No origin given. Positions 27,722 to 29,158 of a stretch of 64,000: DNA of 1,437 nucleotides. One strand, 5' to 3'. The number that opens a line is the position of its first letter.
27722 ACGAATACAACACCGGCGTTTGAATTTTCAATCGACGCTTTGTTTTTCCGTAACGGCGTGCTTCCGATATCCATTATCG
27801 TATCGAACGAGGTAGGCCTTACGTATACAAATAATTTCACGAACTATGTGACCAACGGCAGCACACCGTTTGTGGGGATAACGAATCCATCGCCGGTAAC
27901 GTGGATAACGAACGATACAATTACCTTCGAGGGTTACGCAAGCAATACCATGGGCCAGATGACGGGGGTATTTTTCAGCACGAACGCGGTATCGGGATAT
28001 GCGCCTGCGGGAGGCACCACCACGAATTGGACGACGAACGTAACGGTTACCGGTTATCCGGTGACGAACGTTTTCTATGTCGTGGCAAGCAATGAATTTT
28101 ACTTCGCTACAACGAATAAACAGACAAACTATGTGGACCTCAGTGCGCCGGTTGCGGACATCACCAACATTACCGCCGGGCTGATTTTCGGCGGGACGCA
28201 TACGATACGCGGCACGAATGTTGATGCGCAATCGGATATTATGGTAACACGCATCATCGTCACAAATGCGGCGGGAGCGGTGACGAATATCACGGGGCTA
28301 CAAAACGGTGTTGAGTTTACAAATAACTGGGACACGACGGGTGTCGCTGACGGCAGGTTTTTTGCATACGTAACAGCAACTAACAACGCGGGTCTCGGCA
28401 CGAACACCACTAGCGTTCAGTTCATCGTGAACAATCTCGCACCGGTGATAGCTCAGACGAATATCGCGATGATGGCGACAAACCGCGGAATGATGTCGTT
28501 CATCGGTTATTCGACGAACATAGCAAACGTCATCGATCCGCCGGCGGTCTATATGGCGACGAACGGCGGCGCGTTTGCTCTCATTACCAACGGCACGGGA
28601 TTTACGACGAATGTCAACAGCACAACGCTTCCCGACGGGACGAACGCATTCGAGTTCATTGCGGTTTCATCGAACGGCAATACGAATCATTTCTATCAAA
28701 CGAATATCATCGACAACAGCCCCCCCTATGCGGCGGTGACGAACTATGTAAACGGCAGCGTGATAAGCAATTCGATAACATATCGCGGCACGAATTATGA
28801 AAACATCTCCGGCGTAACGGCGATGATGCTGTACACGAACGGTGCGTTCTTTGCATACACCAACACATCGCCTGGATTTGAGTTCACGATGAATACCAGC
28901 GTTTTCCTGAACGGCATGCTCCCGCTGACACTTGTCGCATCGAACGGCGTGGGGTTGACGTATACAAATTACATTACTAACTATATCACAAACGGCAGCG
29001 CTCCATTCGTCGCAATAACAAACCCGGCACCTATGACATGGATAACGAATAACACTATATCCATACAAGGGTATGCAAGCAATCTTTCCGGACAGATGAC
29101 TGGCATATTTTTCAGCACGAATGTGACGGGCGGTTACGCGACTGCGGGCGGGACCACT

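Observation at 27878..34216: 2.25-kb in-frame direct duplication (offset exactly 4,089 nt) bracketing beta-helix module 3, with perfect 74-nt and 58-nt tracts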

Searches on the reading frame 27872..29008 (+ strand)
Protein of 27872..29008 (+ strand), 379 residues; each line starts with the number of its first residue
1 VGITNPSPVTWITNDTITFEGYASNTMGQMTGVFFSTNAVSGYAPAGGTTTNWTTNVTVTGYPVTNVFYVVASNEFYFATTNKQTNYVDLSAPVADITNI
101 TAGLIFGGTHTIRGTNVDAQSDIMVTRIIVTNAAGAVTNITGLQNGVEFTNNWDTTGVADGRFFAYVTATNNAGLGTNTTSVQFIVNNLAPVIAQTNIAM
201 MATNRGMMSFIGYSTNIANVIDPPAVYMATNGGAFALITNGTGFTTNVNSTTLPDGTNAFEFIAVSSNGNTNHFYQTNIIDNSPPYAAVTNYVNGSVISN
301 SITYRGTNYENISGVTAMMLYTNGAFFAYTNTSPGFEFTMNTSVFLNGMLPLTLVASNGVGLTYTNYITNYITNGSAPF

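Call 22: find_homologous_proteins(query=window:27872-29008:+, max_evalue=0.001)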
Query window:27872-29008:+ (379 aa): 2 proteins with E <= 0.001 among 4016 candidates.
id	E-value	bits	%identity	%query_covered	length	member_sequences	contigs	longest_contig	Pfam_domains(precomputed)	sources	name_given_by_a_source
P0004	9.0e-78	280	50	49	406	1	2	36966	PF17957.8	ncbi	ncbi:MAG: hypothetical protein AABZ39_17135, partial [Spirochaetota bacterium]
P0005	2.6e-11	62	42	35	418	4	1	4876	PF03781.23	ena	-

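Call 23: find_encoding_contigs(protein=P0004, flank=10000, max_places=5)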
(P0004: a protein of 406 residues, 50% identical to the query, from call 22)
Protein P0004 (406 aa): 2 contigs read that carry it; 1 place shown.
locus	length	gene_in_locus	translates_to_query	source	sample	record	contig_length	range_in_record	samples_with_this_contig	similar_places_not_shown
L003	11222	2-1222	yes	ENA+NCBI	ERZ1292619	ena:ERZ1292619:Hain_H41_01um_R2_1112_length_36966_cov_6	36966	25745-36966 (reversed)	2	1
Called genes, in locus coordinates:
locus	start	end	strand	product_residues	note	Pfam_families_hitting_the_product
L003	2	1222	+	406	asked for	PF17957:Big_7 (faint)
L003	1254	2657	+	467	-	-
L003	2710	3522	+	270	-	PF02311:AraC_binding (weak), PF00165:HTH_AraC (faint), PF12833:HTH_18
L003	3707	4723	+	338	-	PF13036:LpoB, PF03783:CsgG, PF18935:DUF5683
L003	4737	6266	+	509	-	PF00041:fn3 (weak), PF16656:Pur_ac_phosph_N (weak), PF17170:DUF5128 (weak)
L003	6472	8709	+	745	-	-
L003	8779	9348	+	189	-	PF02525:Flavodoxin_2, PF03358:FMN_red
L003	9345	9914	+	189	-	PF00849:PseudoU_synth_2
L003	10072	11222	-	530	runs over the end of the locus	PF00009:GTP_EFTU, PF01926:MMR_HSR1, PF00025:Arf (weak), PF22042:EF-G_D2, PF16658:RF3_C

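Call 30: search_solved_structures(query=window:27872-29008:+, max_evalue=1)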
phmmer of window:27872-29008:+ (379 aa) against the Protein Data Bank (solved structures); distinct sequences matched with E-value up to 1: 0.

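Call 36: predict_structure(alignment_id=A1)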
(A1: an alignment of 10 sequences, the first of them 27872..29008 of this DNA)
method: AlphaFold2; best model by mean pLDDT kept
length: 379 residues; sequences in the alignment: 10
mean_pLDDT: 73.1   pTM: 0.50
mean pLDDT of the five models: 73.1, 71.9, 70.8, 70.3, 69.8
residues with pLDDT >= 90: 10; 70-90: 218; 50-70: 130; < 50: 21
segments of 3 or more residues with pLDDT < 50: 199-205, 322-325, 377-379
pLDDT, mean of each block of 10 residues (from residue 1): 86 80 79 81 69 81 77 84 81 81 87 75 79 80 76 86 88 79 88 62 54 76 82 81 75 59 83 71 55 60 65 52 50 62 67 62 64 56
secondary structure, 60 per line:
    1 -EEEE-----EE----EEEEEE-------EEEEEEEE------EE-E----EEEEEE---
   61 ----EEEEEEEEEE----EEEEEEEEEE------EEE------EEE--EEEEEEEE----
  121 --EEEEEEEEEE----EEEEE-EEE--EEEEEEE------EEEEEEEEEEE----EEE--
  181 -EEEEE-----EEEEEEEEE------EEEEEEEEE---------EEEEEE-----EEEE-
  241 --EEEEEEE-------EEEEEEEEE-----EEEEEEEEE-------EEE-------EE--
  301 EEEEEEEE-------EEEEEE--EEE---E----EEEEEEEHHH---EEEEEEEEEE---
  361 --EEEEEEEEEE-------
elements in order: E2-5 E17-22 E30-37 E52-57 E65-74 E79-88 E95-97 E104-106 E109-116 E123-132 E137-141 E143-145 E148-154 E161-171 E176-178 E182-186 E192-200 E207-215 E225-230 E236-239 E243-249 E257-265 E271-279 E287-289 E301-308 E316-321 E324-326 E335-341 E348-357 E363-372

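Call 39: find_related_loci(query=A3, collection=genome_contigs, flank=10000)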
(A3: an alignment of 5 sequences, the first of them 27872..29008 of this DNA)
Query A3 (379 aa) in genome_contigs; peptide patterns used: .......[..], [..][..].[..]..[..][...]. (x = any residue, [..] = any of these).
42 stretches matched a pattern, but none encodes a relative of the query by tblastn (E <= 1e-3).

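Call 40: fold_search(model_id=the predicted structure, library=pdb)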
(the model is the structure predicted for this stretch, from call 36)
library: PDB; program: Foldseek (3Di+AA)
matches with E <= 10: 1964; with E <= 0.001: 288
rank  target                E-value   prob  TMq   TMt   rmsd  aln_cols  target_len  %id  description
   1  6xi1_BBB              9.8e-14  1.00  0.30  0.28  13.9       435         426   18  Crystal structure of tetra-tandem repeat in extending RTX adhesin from Aeromonas hydrophila (released 2020-10-14)
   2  6xi1_AAA              1.1e-13  1.00  0.31  0.29  13.7       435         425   17  Crystal structure of tetra-tandem repeat in extending RTX adhesin from Aeromonas hydrophila (released 2020-10-14)
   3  4p99_A                8.0e-13  1.00  0.40  0.38   9.9       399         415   15  Ca2+-stabilized adhesin helps an Antarctic bacterium reach out and bind ice (released 2014-06-18)
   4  6xi3                  8.3e-12  1.00  0.42  0.41  11.5       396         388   16  Crystal structure of tetra-tandem repeat in extending region of large adhesion protein (released 2020-10-14)
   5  8cka_A                3.4e-11  1.00  0.36  0.29  21.0       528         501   11  Deinococcus radidurans HPI S-layer (released 2023-04-19)
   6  8v2b_B                4.0e-11  1.00  0.34  0.25  14.0       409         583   13  Cryo-EM structure of mouse type II OSM receptor complex: model for full extracellular assembly (released 2024-11-20)
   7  7zgj_A                5.1e-11  1.00  0.26  0.18  37.6       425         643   11  Trypanosoma brucei gambiense ISG65 in complex with human complement component C3 (released 2023-04-05)
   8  2jll                  6.8e-11  1.00  0.28  0.28  19.8       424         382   10  Crystal structure of NCAM2 IgIV-FN3II (released 2009-11-17)
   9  8eok_G                2.1e-10  1.00  0.23  0.16  38.6       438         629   12  Structure of the C3bB proconvertase in complex with lufaxin and factor Xa (released 2023-08-30)
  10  8dpt_A                2.5e-10  1.00  0.32  0.31  15.2       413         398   12  The structure of the IL-11 signalling complex, with full-length extracellular gp130 (released 2023-11-29)
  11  8uin_G                2.7e-10  1.00  0.22  0.14  37.2       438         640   11  Structure of the C3bBb-albicin complex (released 2024-05-08)
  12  8k53_A                2.8e-10  1.00  0.34  0.21  12.9       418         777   10  Structure of the Dimeric Human CNTN2 Ig 1-6-FNIII 1-2 Domain in an Asymmetric State (released 2023-12-06)
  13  8uin_A                4.8e-10  1.00  0.22  0.14  37.1       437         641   12  Structure of the C3bBb-albicin complex (released 2024-05-08)
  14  9qk2_F                6.1e-10  1.00  0.23  0.15  37.6       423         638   12  Structure of the Complement classical and lectin pathway C3 convertase in complex with substrate C3 (released 2025-12-24)
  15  6tpw                  1.0e-09  1.00  0.32  0.32  13.4       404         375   12  Crystal structures of FNIII domain one through four of the human leucocyte common antigen-related protein ( LAR) (released 2020-05-13)
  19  2yn5_A                1.7e-09  1.00  0.32  0.39   9.9       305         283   16  Structural insight into the giant calcium-binding adhesin SiiE: implications for the adhesion of Salmonella enterica t (released 2013-04-03)
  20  2yn5_B                2.1e-09  1.00  0.39  0.49   8.7       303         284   16  Structural insight into the giant calcium-binding adhesin SiiE: implications for the adhesion of Salmonella enterica t (released 2013-04-03)
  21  9flw_A                2.4e-09  1.00  0.49  0.40   7.3       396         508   13  CryoEM structure of the fragment-6 (3571-4078) in the grappling hook protein A (GhpA) in the bacterium Aureispira sp.  (released 2024-10-16)
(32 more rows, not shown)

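Call 59: search_protein_families(library=pfam, proteins=[window:27872-29008:+], max_evalue=0.1)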
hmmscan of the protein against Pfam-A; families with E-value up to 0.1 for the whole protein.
window:27872-29008:+ (379 aa): 0 families

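Call 64: search_protein_representatives(alignment_id=A3)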
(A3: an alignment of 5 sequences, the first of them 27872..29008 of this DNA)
Query: 5 sequences, 379 profile positions. Proteins with E-value up to 0.001 (for the whole library): 938; up to 1e-10: 179; up to 1e-30: 35. The best 150 are listed.
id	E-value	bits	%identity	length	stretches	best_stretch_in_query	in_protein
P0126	0.0e+00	4354.0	-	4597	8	1-379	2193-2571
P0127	0.0e+00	2039.6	-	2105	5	1-376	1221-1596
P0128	2.1e-222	754.3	-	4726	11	87-378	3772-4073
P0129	2.0e-205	698.5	-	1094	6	88-376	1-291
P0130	7.0e-198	673.6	-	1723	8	87-378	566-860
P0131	3.0e-191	651.8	-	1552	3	2-378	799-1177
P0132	3.7e-180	615.3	-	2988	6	87-376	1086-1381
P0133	8.2e-140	482.5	-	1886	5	93-376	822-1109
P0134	2.2e-133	461.3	-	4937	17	73-363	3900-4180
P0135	5.8e-133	459.9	-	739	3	105-376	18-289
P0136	2.7e-106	372.1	-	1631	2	71-374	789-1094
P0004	1.0e-93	330.7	-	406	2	2-189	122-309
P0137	6.5e-83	295.2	-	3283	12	85-378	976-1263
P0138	2.1e-82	293.6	-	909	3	129-377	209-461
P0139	5.0e-77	275.8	-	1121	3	32-376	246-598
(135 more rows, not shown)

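Call 67: find_encoding_contigs(protein=P0127, flank=3000, max_places=4)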
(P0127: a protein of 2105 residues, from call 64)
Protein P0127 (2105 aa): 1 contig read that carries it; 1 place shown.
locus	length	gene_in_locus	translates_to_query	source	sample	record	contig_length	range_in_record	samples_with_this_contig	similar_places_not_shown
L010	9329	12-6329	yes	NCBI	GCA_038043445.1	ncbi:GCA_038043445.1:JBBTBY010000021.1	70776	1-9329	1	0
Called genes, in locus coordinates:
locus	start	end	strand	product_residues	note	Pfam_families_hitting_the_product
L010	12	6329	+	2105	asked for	PF00801:PKD (weak), PF18911:PKD_4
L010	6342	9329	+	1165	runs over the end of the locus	PF00515:TPR_1 (faint), PF07719:TPR_2 (faint), PF13174:TPR_6 (faint), PF13176:TPR_7 (faint), PF13181:TPR_8 (faint), PF13414:TPR_11 (faint), PF13424:TPR_12 (faint), PF13428:TPR_14 (faint), +7 more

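Call 75: list_cluster_members(proteins=[P0126, P0127, P0128, P0130, P0131, P0132, P0133, P0136])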
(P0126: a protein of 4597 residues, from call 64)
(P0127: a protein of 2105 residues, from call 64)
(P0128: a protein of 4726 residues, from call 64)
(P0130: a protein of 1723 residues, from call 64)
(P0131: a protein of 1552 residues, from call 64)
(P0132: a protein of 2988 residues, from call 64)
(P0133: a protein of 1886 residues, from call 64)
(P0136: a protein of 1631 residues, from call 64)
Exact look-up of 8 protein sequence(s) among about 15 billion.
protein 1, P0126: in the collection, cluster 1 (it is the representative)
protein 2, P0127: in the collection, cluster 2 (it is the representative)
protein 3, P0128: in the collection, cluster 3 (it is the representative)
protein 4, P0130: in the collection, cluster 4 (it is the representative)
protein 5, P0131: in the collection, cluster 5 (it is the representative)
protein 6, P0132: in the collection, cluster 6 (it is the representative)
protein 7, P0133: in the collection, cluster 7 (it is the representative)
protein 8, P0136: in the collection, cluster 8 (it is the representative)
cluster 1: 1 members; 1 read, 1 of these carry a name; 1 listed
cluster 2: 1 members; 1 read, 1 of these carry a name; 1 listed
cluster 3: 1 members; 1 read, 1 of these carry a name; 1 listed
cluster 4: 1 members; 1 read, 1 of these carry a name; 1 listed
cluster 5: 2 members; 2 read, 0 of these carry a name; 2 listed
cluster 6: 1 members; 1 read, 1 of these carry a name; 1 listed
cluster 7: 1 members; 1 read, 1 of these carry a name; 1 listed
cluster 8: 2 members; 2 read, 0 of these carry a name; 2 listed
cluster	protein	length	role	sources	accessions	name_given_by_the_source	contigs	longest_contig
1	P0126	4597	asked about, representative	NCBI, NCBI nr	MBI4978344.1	MAG: right-handed parallel beta-helix repeat-containing protein [Spirochaetes bacterium] | right-handed parallel beta-helix repeat-containing protein [Spirochaetota bacterium]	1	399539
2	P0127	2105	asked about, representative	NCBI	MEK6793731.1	MAG: PKD domain-containing protein [Spirochaetota bacterium]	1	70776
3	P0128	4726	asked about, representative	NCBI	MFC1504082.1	DUF2341 domain-containing protein [Spirochaetota bacterium]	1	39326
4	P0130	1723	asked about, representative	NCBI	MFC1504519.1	beta strand repeat-containing protein [Spirochaetota bacterium]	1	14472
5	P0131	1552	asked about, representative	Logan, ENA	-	-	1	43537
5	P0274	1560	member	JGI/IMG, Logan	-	-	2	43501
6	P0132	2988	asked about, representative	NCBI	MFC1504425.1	right-handed parallel beta-helix repeat-containing protein [Spirochaetota bacterium]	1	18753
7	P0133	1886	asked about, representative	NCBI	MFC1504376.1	DUF2341 domain-containing protein [Spirochaetota bacterium]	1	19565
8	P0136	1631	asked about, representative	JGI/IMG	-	-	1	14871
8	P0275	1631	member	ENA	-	-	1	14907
